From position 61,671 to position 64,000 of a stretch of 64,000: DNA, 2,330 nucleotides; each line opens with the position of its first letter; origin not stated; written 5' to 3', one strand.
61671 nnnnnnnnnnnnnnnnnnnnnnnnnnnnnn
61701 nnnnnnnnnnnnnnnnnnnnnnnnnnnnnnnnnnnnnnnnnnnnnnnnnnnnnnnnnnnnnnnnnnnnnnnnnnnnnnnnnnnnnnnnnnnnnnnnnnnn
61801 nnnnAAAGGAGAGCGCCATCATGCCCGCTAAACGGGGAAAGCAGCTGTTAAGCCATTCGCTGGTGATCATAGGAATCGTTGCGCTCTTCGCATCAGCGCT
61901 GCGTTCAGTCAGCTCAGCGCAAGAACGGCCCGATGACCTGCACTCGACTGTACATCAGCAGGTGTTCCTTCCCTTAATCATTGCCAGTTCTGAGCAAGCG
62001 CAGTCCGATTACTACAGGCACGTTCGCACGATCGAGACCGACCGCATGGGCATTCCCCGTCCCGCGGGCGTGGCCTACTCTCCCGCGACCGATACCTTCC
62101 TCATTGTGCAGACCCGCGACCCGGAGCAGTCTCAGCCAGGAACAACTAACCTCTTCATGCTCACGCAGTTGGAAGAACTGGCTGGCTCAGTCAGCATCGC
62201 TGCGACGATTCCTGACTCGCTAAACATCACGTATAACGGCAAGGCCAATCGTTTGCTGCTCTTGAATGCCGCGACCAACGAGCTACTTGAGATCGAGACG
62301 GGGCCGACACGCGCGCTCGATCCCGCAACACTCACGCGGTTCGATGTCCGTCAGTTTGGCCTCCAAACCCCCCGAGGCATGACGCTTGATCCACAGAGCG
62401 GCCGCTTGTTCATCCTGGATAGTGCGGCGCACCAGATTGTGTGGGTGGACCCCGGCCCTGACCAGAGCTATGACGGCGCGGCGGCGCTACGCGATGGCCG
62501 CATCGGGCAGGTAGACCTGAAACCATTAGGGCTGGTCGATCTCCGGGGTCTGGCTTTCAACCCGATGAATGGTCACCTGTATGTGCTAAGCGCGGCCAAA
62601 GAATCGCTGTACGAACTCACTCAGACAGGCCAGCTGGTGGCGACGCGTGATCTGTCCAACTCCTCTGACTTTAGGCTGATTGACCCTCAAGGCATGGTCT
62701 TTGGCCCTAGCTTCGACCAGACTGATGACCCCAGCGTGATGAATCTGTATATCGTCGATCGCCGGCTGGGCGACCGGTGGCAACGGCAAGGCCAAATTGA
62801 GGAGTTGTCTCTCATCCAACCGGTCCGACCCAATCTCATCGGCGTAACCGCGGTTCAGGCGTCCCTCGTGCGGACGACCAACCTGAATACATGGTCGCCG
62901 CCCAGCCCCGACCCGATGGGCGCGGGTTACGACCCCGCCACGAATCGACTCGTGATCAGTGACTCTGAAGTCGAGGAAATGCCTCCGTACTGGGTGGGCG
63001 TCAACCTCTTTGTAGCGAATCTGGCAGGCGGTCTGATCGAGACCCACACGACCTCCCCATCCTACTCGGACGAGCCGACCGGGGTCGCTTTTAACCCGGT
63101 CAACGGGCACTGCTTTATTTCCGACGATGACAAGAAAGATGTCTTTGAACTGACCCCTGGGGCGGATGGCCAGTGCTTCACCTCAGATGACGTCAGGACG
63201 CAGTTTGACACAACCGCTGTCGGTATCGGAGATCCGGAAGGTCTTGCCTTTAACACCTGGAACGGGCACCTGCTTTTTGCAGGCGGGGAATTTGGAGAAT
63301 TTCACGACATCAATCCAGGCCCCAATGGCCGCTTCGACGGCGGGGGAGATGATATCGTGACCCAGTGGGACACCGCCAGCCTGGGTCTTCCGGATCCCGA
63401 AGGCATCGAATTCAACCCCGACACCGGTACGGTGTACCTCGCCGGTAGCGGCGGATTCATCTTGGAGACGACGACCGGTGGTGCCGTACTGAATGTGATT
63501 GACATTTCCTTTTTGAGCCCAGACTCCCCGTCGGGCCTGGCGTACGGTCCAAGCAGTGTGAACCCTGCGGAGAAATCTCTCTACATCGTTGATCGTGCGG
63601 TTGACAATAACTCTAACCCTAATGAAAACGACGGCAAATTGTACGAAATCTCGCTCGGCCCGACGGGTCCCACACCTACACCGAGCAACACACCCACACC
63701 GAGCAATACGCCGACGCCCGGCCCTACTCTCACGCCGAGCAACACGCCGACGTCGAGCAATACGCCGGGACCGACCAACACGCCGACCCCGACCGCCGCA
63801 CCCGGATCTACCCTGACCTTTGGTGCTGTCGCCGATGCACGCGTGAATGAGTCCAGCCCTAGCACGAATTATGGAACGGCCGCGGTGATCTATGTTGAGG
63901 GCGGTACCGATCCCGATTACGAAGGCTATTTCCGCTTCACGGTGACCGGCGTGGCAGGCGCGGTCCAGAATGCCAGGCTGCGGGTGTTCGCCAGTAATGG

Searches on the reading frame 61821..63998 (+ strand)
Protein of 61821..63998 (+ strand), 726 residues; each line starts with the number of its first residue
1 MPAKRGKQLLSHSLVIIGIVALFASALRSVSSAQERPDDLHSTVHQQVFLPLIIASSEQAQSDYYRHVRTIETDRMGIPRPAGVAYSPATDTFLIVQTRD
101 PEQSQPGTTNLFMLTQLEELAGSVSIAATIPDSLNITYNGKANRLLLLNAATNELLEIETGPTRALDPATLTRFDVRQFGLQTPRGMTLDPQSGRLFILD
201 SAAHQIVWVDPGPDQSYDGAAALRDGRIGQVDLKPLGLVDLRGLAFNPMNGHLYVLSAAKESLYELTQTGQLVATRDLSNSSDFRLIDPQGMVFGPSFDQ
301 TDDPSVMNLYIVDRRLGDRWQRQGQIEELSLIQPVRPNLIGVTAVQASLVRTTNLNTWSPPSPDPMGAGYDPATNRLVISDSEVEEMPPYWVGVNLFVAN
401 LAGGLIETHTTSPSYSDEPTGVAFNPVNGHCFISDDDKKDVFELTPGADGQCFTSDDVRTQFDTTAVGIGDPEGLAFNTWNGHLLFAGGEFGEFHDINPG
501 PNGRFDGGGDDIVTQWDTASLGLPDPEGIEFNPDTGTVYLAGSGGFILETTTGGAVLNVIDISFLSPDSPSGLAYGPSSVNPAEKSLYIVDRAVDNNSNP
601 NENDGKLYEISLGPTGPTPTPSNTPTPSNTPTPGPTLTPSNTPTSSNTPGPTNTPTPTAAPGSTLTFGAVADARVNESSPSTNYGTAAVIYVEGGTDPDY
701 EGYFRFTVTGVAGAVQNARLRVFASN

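Call 60: search_protein_families(library=pfam, proteins=[window:61821-63998:+], max_evalue=0.05)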
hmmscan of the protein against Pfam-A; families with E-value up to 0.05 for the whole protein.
window:61821-63998:+ (726 aa): 3 families
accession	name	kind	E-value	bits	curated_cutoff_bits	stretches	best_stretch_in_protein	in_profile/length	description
PF06977.17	SdiA-regulated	-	6.2e-10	39.1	21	1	230-281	163-214/249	SdiA-regulated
PF24517.2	CBM96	-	3.4e-08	33.9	26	1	665-724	3-64/164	Carbohydrate-binding module family 96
PF01436.27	NHL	-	1.9e-07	31.2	20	0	181-207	1-26/28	NHL repeat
